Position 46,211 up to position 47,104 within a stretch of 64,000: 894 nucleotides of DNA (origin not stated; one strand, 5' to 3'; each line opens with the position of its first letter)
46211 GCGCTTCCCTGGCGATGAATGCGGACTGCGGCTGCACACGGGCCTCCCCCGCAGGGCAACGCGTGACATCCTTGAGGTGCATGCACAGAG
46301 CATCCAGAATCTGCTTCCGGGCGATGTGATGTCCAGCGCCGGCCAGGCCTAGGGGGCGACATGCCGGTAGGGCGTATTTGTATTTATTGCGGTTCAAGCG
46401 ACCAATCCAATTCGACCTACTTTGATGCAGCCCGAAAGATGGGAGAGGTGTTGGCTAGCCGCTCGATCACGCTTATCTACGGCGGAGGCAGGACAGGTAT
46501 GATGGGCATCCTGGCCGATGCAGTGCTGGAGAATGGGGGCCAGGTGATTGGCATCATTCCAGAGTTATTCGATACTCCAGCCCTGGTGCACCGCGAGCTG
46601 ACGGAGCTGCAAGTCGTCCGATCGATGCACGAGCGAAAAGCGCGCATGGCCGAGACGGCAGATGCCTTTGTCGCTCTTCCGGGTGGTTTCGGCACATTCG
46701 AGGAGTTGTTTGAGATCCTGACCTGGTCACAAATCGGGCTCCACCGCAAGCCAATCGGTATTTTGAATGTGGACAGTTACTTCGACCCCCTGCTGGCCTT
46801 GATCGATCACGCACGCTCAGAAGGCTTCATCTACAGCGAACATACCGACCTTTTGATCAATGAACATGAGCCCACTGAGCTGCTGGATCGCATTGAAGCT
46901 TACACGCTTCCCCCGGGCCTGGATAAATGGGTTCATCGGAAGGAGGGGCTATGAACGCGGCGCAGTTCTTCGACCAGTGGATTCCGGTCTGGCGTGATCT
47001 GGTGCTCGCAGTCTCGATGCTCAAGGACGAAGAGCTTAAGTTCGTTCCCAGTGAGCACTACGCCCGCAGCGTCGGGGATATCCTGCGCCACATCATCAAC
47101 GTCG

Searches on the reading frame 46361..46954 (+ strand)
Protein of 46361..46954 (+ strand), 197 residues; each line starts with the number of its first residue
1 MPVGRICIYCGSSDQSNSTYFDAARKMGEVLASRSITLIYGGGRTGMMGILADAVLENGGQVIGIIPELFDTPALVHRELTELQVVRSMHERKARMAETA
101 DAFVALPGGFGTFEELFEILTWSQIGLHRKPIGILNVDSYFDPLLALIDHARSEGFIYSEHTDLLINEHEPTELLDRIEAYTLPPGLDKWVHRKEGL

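Call 30: search_protein_families(library=pfam, proteins=[window:46361-46954:+], max_evalue=0.0001)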
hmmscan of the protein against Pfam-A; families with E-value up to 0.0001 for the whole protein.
window:46361-46954:+ (197 aa): 2 families
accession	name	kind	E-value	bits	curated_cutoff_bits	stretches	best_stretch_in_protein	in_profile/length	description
PF03641.19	Lysine_decarbox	-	3.1e-43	147.5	27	1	48-177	1-130/131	Possible lysine decarboxylase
PF18306.6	LDcluster4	-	1.2e-14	54.6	26.3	1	11-117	8-111/151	SLOG cluster4 family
